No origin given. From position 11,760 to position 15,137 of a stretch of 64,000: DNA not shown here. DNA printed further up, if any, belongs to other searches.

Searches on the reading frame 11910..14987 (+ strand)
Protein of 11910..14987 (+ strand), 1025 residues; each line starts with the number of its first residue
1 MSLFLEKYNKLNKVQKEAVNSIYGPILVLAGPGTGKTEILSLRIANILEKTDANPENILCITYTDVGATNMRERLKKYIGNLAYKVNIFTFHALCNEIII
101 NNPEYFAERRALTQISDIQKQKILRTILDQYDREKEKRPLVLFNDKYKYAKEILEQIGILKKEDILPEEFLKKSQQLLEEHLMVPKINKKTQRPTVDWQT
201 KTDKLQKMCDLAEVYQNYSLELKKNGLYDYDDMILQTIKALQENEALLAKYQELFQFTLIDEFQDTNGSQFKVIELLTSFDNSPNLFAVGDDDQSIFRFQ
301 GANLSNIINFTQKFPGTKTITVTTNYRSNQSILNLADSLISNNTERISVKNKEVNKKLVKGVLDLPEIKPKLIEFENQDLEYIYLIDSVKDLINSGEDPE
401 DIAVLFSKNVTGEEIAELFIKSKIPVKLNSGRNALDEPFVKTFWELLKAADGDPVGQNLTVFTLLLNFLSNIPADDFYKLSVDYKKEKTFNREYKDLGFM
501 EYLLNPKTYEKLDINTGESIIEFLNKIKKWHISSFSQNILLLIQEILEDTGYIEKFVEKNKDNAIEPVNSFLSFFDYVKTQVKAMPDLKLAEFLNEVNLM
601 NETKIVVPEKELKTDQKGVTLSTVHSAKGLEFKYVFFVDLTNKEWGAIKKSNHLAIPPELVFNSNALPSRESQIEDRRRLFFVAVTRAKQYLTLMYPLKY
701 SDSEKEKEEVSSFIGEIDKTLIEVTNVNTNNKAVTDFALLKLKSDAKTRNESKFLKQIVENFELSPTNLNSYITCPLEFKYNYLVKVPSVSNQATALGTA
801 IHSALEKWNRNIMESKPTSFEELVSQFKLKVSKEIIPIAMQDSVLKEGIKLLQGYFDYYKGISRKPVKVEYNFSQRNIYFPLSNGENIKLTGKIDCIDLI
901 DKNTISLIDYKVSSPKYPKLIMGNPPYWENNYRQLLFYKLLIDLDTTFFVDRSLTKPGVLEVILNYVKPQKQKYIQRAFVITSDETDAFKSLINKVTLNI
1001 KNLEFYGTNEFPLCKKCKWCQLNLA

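Call 92: find_encoding_contigs(protein=window:11910-14987:+, flank=10000, max_places=1)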
Protein window:11910-14987:+ (1025 aa): 12 contigs read that carry it; 1 place shown.
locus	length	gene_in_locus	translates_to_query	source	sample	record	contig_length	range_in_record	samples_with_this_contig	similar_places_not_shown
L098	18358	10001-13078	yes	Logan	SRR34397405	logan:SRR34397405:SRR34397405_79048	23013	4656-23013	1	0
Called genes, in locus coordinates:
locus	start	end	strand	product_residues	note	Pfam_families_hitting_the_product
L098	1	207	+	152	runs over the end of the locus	PF00436:SSB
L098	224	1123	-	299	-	PF01745:IPT (faint), PF01715:IPPT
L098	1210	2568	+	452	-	PF02308:MgtC, PF13194:DUF4010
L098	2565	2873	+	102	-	PF12647:RNHCP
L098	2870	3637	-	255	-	-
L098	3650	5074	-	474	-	PF02655:ATP-grasp_3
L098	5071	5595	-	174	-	PF13847:Methyltransf_31 (weak), PF13649:Methyltransf_25 (faint)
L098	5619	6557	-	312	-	PF00291:PALP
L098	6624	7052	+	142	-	-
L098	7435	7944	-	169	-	-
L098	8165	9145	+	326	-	-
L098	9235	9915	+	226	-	-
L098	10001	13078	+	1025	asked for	PF00270:DEAD (faint), PF00580:UvrD-helicase, PF01443:Viral_helicase1 (faint), PF13245:AAA_19, PF13361:UvrD_C, PF13538:UvrD_C_2 (faint), PF12705:PDDEXK_1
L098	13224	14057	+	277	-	-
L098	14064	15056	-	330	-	PF02230:Abhydrolase_2 (faint), PF00561:Abhydrolase_1, PF12146:Hydrolase_4, PF12697:Abhydrolase_6, PF10230:LIDHydrolase (weak), PF00756:Esterase, PF06821:Ser_hydrolase (weak), PF03096:Ndr (faint)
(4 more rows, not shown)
